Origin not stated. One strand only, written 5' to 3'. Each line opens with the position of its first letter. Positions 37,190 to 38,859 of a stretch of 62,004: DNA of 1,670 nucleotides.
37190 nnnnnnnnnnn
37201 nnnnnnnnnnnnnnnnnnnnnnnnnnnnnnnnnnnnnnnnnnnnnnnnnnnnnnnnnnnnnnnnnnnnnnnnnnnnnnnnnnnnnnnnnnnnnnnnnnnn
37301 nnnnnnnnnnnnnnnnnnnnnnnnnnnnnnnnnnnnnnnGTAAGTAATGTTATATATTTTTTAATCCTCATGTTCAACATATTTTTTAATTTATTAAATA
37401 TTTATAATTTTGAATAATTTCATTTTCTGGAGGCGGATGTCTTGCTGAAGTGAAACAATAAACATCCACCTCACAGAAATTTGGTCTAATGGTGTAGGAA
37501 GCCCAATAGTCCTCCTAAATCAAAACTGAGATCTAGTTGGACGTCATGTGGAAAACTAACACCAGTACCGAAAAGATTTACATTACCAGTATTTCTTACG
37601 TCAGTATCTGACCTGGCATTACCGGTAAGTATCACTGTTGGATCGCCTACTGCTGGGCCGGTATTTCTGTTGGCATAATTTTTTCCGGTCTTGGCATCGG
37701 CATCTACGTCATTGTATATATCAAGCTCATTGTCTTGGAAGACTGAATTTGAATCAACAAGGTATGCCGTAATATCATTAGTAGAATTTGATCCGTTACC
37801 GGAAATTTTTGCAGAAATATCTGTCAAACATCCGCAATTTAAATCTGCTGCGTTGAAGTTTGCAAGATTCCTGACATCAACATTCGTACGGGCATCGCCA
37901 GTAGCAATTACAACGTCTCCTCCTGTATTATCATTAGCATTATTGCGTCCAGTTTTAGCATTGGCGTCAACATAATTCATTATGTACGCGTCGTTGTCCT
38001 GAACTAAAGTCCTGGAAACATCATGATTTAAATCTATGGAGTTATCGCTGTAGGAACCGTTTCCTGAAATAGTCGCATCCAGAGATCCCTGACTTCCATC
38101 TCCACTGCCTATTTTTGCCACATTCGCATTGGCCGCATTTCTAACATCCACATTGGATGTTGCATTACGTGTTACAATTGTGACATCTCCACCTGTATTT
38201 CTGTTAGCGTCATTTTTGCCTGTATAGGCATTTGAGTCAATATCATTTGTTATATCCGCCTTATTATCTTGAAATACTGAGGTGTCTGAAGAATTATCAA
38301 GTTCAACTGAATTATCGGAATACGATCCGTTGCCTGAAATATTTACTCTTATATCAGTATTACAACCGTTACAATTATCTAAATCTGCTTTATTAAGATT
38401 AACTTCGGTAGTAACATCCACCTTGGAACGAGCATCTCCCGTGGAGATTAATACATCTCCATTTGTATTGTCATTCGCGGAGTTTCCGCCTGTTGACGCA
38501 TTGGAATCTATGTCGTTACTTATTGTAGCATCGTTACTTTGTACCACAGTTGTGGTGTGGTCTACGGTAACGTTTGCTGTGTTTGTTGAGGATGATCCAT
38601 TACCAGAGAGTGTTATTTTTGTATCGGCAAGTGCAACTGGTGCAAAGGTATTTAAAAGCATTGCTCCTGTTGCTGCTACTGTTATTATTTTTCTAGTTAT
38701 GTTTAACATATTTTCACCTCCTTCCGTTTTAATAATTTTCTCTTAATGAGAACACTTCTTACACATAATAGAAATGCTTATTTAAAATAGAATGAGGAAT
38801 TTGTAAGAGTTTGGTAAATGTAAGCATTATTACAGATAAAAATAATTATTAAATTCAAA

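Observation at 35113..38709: Two adjacent secreted proteins built from an unassigned N/S/T/G/D-rich repeat module: candidate novel surface fibre or layer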

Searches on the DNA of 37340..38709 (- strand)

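Call 59: search_rna_families(source=window, start=37340, end=37520, threshold=evalue, max_evalue=10)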
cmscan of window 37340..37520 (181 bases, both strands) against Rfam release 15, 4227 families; matches with E-value up to 10: 6.
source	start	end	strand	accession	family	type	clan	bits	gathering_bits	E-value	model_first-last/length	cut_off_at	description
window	37422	37481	-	RF03512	mir-3479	Gene; miRNA;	-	17.8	79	0.34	1-74/74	no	mir-3479 microRNA precursor family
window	37383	37469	-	RF02582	tsr33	Gene; sRNA;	-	17.8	109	4.7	1-85/85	no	S. aureus tsr33 small RNA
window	37421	37481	+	RF03512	mir-3479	Gene; miRNA;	-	16.9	79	0.63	1-74/74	no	mir-3479 microRNA precursor family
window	37462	37502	+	RF01549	TB8Cs2H1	Gene; snRNA; snoRNA; HACA-box;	-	14.4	40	1.6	1-65/65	no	Trypanosomatid snoRNA TB8Cs2H1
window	37384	37488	-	RF02364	Yfr13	Gene; sRNA;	-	13.7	39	6.8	1-98/98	no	Cyanobacterial functional RNA 13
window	37362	37520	-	RF01469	rli33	Gene; sRNA;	CL00114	10.9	46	0.42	327-532/532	5'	Listeria sRNA rli33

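Call 67: build_rna_model(alignment_id=A5, structure=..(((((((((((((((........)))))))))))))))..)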
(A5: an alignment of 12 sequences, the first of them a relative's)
Model R1 built from alignment A5 (12 sequences, 42 columns); structure: as given.
model positions 42; base pairs 15; branch points 0; effective number of sequences 12; information 0.951 bits per position. Calibrated on 0.2 Mb of random sequence (short: E-values are rough).
structure used (alignment columns):
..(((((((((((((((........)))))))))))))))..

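Call 68: search_with_rna_model(model_id=R1, sources=[window, L002, L003, L004, L005, L006, L007, L008, L009, L010, L011, L012, L013, L014, L015, L016, L017, L018, L019, L020, L021, L022, L023, L024, L025, L026, L027, L028, L029, L030, L031, L032, L033, L034, L035, L036, L037, L038, L039, L040, L041, L042, L043, L044, L045, L046, L047, L048, L049, L050, L051, L052, L053, L054, L055, L056, L057, L058, L059, L060, L061, L062, L063, L064, L065, L066, L067, L068, L069, L070, L071, L072, L073, L074, L075, L076, L077, L078, L079, L080, L081], max_evalue=0.1, make_alignment=true)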
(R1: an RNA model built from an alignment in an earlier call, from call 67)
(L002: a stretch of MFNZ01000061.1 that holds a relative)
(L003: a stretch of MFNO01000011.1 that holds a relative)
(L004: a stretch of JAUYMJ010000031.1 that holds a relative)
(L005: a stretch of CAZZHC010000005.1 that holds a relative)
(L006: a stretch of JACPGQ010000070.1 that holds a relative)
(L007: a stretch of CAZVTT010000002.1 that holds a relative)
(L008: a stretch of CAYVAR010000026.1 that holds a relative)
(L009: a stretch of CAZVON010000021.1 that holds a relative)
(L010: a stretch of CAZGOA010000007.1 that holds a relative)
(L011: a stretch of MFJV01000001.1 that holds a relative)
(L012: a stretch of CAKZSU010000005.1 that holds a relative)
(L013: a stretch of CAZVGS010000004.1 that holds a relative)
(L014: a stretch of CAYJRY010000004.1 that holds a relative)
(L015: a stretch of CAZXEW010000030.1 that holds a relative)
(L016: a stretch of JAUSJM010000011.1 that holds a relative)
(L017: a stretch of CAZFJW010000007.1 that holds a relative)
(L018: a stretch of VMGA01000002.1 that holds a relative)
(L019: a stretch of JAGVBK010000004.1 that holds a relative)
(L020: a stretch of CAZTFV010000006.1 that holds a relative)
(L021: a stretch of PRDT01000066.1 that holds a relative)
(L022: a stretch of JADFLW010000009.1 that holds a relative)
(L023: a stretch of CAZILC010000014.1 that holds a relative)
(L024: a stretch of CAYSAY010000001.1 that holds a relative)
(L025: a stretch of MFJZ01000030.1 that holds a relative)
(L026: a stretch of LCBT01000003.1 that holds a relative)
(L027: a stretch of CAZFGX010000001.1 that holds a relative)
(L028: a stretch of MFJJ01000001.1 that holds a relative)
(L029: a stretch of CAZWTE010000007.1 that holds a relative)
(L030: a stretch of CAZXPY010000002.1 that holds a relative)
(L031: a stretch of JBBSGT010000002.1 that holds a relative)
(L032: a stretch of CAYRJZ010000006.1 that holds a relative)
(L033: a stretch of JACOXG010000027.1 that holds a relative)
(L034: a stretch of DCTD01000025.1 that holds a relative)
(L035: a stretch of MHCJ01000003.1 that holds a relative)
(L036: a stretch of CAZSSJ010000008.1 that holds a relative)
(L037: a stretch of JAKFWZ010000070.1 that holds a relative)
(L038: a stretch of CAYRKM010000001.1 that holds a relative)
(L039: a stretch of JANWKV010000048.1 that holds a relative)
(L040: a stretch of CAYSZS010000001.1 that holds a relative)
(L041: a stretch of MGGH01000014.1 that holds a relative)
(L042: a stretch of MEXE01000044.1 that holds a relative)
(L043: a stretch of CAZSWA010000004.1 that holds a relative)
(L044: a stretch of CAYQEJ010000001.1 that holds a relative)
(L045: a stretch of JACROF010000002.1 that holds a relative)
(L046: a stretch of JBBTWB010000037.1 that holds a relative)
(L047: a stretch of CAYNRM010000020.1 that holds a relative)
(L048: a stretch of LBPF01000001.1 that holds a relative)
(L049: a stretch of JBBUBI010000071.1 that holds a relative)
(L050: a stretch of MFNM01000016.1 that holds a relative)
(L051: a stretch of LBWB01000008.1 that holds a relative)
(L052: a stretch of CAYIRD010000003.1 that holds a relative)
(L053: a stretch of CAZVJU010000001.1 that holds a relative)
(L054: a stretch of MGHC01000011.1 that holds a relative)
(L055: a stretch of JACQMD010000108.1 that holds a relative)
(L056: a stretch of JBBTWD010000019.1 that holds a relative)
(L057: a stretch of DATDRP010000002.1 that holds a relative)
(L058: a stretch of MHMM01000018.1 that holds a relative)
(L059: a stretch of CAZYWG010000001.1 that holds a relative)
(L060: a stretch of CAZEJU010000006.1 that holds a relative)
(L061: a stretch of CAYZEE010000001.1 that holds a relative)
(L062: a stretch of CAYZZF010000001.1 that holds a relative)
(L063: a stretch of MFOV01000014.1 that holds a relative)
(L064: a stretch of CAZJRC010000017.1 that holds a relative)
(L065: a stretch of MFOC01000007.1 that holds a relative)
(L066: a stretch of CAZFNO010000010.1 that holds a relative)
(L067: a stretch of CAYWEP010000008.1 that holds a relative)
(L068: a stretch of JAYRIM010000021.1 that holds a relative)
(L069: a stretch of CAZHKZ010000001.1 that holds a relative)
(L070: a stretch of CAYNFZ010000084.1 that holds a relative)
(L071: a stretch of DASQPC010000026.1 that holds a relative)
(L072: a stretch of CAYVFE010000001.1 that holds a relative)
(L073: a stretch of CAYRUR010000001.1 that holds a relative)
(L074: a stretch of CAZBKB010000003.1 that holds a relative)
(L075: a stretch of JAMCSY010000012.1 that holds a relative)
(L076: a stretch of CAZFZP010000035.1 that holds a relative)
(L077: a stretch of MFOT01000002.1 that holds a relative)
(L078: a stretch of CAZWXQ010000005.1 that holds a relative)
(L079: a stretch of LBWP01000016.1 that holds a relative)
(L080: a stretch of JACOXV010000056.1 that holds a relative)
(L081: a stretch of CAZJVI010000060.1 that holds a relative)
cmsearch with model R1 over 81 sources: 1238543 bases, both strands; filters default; matches with E-value up to 0.1: 60.
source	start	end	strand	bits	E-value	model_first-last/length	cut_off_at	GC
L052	9251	9292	+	54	1e-09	1-42/42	no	0.52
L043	9263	9304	+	51.4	4.7e-09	1-42/42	no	0.57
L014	9250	9291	+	51.2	5.1e-09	1-42/42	no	0.43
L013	9230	9271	+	50.3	9e-09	1-42/42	no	0.5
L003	2957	2998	+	49.6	1.3e-08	1-42/42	no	0.5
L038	9262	9303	+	47.9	3.4e-08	1-42/42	no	0.57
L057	9332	9373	+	47.7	3.8e-08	1-42/42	no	0.48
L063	9259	9300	+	47.5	4.3e-08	1-42/42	no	0.5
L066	9259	9300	+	46.3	8.6e-08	1-42/42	no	0.55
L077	9274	9315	+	45.9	1.1e-07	1-42/42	no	0.5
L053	7039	7080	+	44.2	2.9e-07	1-42/42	no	0.55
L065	9281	9323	+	43.7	3.8e-07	1-42/42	no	0.49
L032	9246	9287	+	43.5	4.3e-07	1-42/42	no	0.55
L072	9296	9336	+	43.4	4.7e-07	1-42/42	no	0.49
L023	9240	9282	+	41.9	1e-06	1-42/42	no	0.56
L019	9227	9267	+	41.7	1.2e-06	1-42/42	no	0.51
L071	9244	9286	+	41.7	1.2e-06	1-42/42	no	0.47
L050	7104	7144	+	41.4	1.4e-06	1-42/42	no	0.59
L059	9276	9318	+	41.3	1.5e-06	1-42/42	no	0.44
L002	7134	7176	+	40.6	2.3e-06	1-42/42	no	0.42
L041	3941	3981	+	40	3.3e-06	1-42/42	no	0.49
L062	9280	9322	+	39.9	3.4e-06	1-42/42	no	0.44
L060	9244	9284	+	39.3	4.7e-06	1-42/42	no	0.56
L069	9262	9302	+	38.8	6.3e-06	1-42/42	no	0.46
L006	9273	9313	+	37.4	1.5e-05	1-42/42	no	0.54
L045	9247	9287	+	36.8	2e-05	1-42/42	no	0.54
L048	9254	9294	+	36.1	3e-05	1-42/42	no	0.46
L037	9211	9253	+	36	3.1e-05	1-42/42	no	0.51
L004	9252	9292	+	36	3.2e-05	1-42/42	no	0.59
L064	2179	2221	+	35.7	3.8e-05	1-42/42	no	0.51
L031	9258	9297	+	35.5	4.3e-05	1-42/42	no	0.5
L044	9274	9317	+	34.8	6.4e-05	1-42/42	no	0.57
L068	9241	9281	+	34.6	6.9e-05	1-42/42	no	0.59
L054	9321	9363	+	34.6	7e-05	1-42/42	no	0.58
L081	2820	2860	+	34.3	8.3e-05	1-42/42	no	0.59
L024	9256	9296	+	34.2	8.6e-05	1-42/42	no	0.37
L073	9237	9279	+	33.8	0.00011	1-42/42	no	0.4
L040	9322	9364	+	33.5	0.00014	1-42/42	no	0.63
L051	9292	9334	+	33.3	0.00015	1-42/42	no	0.6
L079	9323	9366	+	33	0.00017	1-42/42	no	0.43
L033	7596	7636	+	32.7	0.00021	1-42/42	no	0.46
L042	9268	9310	+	32.3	0.00026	1-42/42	no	0.63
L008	9243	9285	+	32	0.00031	1-42/42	no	0.6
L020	9204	9244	+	31.9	0.00033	1-42/42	no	0.63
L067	9211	9253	+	31.3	0.00047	1-42/42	no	0.65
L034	1581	1620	+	31.1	0.00052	1-42/42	no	0.55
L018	9283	9323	+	30.5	0.00073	1-42/42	no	0.63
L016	9319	9359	+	28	0.0031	1-42/42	no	0.46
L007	9257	9298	+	27.4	0.0043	1-42/42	no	0.6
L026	9288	9328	+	27.4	0.0043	1-42/42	no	0.49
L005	9231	9274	+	27.2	0.0049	1-42/42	no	0.52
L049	9276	9320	+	26.1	0.0091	1-42/42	no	0.56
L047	9209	9251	+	25.9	0.01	1-42/42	no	0.56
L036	9254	9297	+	25.7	0.011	1-42/42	no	0.57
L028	9242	9286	+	25.1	0.016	1-42/42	no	0.47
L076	1154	1195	+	24.8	0.019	1-42/42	no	0.6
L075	9223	9263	+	24.4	0.024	1-42/42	no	0.54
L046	2669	2712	+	23.5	0.04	1-42/42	no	0.48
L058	2458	2502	+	22.5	0.07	1-42/42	no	0.44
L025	4078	4123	+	22.4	0.075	1-42/42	no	0.52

Alignment A6: 60 matches aligned to the model, 60 columns, each read 5' to 3' on its own strand. Consensus structure (alignment columns), stored with it:
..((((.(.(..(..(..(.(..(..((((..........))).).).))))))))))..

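Call 71: search_rna_families(sources=[L003, L013, L012, L033, L036, L023, L031, L002], threshold=gathering)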
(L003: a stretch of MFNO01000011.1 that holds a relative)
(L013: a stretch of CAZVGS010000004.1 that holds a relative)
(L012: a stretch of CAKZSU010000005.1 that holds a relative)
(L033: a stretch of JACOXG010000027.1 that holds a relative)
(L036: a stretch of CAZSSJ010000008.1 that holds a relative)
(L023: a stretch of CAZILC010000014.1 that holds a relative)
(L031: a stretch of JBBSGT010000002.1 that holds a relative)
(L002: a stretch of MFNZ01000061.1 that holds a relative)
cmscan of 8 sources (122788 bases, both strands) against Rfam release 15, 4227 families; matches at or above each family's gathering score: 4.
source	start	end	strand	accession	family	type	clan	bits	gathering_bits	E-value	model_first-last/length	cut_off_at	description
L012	3074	3147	+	RF00005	tRNA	Gene; tRNA;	CL00001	73.5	29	6.5e-14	1-71/71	no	tRNA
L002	1296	1368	-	RF00005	tRNA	Gene; tRNA;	CL00001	67.8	29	2.4e-12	1-71/71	no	tRNA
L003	5355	5429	+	RF00005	tRNA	Gene; tRNA;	CL00001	67.7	29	2.5e-12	1-71/71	no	tRNA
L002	9995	10067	+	RF00005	tRNA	Gene; tRNA;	CL00001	66.9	29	4.3e-12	1-71/71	no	tRNA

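Call 80: search_rna_families(source=L003, start=1400, end=1730, threshold=evalue, max_evalue=5)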
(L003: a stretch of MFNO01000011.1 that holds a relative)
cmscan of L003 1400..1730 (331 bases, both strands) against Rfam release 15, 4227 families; matches with E-value up to 5: 6.
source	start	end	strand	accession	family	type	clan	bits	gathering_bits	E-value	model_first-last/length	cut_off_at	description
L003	1589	1704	-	RF04079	MIR161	Gene; miRNA;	-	27.8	90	0.00047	1-136/136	no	MIR161 microRNA precursor family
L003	1539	1662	+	RF03530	bglG-cis-reg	Cis-reg;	-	21.2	80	0.14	1-137/137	no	cis-regulatory element of the bglG/LicT operon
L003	1462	1520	+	RF02075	STnc230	Gene; sRNA;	-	19.3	50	1.9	1-83/83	no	Enterobacterial sRNA STnc230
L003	1583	1684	+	RF02469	Ms_IGR-7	Gene; sRNA;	-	17.5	45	0.32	1-118/118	no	Actinobacteria sRNA Ms_IGR-7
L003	1425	1482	+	RF02844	RefA9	Gene; antisense;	-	17.3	49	3.3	1-64/64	no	Enterococcus sRNA A9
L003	1453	1499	-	RF00110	RybB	Gene; sRNA;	-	13.5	40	3.2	1-79/79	no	RybB RNA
